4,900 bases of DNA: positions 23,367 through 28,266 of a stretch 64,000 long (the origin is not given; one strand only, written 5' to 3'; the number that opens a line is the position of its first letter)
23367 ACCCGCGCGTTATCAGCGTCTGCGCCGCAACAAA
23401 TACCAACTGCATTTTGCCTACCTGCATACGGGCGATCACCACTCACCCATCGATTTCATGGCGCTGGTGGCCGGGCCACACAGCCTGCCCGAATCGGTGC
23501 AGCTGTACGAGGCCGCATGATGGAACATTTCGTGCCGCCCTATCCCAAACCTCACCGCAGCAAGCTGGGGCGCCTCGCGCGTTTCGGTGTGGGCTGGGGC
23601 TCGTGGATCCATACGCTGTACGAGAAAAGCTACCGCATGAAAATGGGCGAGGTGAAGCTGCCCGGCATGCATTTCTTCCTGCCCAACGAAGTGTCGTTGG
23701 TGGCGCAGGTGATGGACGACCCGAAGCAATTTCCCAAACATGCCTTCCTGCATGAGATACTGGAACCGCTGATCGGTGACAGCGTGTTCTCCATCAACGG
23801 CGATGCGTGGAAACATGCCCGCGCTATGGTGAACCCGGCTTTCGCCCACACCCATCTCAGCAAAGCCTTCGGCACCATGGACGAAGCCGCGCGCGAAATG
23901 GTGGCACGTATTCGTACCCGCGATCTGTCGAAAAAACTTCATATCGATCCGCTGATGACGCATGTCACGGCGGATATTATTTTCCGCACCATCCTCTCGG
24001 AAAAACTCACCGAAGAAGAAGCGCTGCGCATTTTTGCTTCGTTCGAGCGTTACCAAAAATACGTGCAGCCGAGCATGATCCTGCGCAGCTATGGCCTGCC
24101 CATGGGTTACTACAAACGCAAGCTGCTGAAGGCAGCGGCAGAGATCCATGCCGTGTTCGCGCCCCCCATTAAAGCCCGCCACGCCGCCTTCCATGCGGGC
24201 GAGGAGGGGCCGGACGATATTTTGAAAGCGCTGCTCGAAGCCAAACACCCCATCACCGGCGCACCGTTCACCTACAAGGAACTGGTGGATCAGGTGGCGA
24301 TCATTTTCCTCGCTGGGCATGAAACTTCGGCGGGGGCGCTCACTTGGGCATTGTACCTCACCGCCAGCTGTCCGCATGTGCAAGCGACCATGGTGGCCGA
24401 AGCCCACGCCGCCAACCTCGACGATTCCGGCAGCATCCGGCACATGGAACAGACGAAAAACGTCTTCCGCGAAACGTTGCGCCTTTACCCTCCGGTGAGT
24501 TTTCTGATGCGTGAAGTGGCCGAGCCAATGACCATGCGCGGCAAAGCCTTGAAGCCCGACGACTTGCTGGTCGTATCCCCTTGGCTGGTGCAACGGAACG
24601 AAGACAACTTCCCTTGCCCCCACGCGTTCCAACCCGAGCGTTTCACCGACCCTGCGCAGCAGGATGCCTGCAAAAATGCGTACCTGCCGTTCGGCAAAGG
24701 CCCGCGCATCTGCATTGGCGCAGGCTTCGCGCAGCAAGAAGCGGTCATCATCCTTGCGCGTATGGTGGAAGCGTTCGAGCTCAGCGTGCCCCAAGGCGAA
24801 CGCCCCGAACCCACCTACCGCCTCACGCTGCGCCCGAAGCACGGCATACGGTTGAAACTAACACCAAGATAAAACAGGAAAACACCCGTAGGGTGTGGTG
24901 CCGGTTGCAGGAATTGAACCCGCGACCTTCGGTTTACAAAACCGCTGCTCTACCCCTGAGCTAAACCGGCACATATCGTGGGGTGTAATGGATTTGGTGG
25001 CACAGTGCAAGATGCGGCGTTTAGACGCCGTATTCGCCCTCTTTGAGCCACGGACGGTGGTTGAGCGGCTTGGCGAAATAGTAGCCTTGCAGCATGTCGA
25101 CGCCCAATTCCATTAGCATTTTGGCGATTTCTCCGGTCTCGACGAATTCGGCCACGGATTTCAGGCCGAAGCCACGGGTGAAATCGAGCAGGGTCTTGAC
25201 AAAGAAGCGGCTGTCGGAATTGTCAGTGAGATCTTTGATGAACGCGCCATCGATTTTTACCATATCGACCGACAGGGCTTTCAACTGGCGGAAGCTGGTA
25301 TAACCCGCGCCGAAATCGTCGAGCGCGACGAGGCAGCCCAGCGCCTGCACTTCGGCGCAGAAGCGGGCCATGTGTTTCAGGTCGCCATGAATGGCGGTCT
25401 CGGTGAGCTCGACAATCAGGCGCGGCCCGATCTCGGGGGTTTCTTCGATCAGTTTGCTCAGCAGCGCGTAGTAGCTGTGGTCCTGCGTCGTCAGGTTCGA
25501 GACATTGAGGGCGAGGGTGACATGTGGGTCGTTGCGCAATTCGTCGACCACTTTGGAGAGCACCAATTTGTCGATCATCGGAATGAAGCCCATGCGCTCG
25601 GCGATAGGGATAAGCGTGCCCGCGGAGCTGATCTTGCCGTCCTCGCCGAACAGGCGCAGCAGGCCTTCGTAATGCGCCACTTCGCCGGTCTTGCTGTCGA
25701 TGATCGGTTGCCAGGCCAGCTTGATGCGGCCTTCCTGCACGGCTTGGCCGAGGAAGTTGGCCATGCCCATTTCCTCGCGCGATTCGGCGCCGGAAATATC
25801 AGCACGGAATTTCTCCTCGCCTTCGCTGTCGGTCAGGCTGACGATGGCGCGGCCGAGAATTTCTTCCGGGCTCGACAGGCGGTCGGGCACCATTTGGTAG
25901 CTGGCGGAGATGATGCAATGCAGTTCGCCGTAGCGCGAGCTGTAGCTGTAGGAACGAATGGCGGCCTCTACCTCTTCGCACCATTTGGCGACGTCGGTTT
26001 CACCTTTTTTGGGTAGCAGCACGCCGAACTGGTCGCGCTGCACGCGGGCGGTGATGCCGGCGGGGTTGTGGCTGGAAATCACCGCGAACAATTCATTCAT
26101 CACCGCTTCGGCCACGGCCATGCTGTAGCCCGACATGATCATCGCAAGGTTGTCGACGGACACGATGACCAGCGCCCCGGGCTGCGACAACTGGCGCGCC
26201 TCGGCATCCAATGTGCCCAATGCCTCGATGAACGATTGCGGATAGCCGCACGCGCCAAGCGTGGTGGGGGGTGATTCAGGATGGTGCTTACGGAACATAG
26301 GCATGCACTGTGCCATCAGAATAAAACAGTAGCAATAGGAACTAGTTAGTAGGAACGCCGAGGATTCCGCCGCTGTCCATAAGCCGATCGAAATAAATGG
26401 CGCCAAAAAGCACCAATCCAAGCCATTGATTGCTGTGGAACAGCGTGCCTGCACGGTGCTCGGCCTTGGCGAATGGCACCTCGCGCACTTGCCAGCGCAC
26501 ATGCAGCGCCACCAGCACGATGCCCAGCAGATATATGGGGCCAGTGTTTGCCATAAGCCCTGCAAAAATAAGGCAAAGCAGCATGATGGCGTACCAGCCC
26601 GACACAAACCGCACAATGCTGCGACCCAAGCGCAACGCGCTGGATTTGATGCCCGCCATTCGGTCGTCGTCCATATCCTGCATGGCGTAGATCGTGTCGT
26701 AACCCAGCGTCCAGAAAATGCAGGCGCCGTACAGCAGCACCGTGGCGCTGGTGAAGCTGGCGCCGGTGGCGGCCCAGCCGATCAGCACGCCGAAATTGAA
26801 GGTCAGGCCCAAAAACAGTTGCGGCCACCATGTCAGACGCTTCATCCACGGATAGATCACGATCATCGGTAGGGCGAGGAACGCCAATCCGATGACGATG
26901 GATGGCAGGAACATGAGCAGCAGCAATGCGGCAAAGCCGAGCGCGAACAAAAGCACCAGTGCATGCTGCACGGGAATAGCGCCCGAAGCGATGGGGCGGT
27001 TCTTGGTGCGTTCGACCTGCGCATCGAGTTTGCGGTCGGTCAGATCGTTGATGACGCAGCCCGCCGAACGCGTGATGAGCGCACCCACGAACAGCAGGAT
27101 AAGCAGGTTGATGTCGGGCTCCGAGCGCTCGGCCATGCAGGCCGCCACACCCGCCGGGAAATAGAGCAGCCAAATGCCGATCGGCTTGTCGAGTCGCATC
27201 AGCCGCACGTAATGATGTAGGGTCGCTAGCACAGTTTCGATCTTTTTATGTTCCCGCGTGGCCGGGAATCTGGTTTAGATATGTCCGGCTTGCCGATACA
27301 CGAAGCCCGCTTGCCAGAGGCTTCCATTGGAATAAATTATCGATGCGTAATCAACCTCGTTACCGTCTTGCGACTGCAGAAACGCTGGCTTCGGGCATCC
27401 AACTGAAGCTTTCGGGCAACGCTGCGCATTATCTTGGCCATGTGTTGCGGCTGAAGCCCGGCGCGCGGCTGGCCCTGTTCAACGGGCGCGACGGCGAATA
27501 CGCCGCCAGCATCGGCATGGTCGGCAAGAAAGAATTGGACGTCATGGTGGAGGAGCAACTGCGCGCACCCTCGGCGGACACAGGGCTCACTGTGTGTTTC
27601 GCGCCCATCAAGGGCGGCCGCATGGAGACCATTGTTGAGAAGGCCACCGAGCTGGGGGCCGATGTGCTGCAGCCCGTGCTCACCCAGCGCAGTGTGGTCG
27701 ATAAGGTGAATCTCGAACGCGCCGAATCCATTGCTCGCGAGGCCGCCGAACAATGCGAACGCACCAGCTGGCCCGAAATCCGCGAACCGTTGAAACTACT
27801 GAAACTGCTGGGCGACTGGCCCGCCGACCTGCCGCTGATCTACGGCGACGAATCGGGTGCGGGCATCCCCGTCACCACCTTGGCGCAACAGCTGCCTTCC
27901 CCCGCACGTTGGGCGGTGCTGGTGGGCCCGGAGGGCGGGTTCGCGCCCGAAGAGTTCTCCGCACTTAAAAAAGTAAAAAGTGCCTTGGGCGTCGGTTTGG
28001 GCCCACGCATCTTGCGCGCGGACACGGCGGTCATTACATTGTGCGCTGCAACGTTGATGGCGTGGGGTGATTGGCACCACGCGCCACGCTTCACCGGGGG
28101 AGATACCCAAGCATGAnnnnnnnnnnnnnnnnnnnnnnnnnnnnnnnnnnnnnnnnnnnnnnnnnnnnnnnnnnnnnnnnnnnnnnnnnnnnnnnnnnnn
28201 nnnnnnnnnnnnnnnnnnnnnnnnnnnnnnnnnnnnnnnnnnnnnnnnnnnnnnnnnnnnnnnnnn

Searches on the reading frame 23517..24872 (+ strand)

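Call 42: search_protein_families(library=pfam, proteins=[window:23517-24872:+], max_evalue=0.00001)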
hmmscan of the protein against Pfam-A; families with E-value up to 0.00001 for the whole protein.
window:23517-24872:+ (451 aa): 1 family
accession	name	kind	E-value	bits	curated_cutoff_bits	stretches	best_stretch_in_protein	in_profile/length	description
PF00067.27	p450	-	3.8e-70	237.4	22.8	1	35-446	33-460/462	Cytochrome P450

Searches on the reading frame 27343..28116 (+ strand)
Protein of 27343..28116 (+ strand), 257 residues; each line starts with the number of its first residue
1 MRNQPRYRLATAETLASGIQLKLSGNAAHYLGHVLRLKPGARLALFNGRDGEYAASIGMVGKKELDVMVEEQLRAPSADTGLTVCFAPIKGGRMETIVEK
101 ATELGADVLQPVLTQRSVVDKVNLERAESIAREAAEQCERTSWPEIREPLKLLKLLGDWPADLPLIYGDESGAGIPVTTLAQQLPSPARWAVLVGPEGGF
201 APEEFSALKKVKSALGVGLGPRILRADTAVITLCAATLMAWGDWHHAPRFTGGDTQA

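Call 42: search_protein_families(library=pfam, proteins=[window:27343-28116:+], max_evalue=0.00001)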
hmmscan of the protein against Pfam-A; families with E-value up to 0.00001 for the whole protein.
window:27343-28116:+ (257 aa): 2 families
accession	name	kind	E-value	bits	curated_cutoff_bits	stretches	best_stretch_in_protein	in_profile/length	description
PF04452.19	Methyltrans_RNA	-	4.8e-41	140.5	23.9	1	81-236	6-163/165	RNA methyltransferase domain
PF20260.4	PUA_4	-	1.9e-12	47.5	23.9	1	23-67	1-45/48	RNA methyltransferase PUA domain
